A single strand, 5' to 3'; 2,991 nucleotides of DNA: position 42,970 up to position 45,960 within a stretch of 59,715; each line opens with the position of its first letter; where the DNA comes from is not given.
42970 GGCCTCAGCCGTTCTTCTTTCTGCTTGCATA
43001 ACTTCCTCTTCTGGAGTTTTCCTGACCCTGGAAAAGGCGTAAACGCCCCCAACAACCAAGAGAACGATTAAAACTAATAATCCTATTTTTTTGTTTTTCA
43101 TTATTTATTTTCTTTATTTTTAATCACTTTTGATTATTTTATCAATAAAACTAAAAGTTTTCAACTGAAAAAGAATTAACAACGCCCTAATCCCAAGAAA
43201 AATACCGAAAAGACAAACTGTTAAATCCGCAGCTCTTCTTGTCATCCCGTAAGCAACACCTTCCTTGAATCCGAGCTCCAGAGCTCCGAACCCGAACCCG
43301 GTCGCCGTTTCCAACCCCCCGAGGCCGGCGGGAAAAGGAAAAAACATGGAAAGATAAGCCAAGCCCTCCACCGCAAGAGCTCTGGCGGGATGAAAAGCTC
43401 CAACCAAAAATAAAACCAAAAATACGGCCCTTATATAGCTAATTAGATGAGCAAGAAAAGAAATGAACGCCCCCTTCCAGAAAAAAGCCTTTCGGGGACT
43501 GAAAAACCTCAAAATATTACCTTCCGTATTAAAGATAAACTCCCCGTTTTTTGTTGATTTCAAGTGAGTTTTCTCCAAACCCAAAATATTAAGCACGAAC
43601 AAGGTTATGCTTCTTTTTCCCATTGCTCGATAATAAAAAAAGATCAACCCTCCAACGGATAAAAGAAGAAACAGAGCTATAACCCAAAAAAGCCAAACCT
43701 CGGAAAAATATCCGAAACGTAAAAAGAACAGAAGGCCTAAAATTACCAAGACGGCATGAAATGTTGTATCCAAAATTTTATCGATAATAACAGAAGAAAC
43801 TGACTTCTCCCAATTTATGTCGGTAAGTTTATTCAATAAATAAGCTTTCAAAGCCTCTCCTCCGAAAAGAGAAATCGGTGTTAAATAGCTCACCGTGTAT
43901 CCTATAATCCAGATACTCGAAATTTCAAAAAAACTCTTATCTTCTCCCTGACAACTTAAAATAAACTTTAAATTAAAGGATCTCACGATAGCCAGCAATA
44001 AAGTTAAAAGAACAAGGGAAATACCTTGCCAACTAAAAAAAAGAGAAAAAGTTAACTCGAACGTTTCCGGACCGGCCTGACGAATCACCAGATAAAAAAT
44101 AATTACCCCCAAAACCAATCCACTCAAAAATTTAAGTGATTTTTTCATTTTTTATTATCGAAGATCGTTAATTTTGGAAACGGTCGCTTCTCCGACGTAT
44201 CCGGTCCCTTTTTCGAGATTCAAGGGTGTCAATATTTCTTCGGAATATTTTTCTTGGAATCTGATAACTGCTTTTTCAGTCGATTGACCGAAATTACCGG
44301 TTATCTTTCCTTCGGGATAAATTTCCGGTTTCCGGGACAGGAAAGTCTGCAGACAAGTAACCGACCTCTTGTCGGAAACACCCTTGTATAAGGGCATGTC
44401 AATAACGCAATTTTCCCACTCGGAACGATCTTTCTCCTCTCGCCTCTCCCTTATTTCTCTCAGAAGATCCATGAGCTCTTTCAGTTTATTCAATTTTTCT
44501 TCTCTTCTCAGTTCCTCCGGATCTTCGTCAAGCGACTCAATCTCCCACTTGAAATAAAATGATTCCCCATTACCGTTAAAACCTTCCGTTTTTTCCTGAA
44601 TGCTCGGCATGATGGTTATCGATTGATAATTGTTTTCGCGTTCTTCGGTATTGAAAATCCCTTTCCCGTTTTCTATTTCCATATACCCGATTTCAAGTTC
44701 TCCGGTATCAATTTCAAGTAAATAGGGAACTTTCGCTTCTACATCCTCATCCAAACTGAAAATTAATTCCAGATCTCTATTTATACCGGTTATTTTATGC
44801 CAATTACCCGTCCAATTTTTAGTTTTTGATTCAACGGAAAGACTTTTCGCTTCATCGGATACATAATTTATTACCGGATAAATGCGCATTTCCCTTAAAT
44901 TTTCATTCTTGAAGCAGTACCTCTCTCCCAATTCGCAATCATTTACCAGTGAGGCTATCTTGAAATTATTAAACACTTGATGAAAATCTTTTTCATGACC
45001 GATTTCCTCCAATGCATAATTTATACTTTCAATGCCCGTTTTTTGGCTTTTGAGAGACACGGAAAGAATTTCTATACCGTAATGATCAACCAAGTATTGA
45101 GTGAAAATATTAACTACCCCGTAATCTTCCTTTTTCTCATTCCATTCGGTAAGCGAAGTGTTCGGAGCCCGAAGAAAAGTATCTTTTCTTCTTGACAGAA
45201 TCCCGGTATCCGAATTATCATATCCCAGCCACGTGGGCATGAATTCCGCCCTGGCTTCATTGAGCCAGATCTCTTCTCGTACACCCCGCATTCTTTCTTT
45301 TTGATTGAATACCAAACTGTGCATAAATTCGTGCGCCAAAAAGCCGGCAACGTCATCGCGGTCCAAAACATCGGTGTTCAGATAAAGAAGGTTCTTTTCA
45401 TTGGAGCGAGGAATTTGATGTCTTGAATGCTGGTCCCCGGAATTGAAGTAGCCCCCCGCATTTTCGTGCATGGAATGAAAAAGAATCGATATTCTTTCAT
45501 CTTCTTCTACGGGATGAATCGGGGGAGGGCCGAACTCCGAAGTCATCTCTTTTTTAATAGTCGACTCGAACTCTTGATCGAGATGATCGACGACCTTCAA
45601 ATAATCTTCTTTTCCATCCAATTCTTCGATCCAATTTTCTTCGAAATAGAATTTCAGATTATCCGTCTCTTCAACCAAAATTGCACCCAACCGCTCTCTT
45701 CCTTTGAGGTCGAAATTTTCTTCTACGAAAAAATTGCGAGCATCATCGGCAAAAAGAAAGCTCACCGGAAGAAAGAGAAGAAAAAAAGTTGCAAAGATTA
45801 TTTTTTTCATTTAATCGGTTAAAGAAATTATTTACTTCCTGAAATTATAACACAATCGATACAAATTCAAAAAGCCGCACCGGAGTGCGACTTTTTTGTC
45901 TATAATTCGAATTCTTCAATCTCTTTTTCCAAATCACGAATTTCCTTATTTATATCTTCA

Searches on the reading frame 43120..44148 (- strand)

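Call 52: search_protein_families(library=pfam, proteins=[window:43120-44148:-], max_evalue=0.0001)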
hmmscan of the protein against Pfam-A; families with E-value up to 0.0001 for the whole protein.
window:43120-44148:- (342 aa): 1 family
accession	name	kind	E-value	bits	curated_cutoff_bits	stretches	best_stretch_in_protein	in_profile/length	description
PF03706.18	LPG_synthase_TM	-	1.1e-31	110.8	33.4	1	10-312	4-298/302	Lysylphosphatidylglycerol synthase TM region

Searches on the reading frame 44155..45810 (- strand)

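Call 52: search_protein_families(library=pfam, proteins=[window:44155-45810:-], max_evalue=0.0001)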
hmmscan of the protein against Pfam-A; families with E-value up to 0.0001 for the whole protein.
window:44155-45810:- (551 aa): 1 family
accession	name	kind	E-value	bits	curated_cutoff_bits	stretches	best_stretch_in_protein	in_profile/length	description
PF01471.23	PG_binding_1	-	4.6e-06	27.1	23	1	486-522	7-41/57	Putative peptidoglycan binding domain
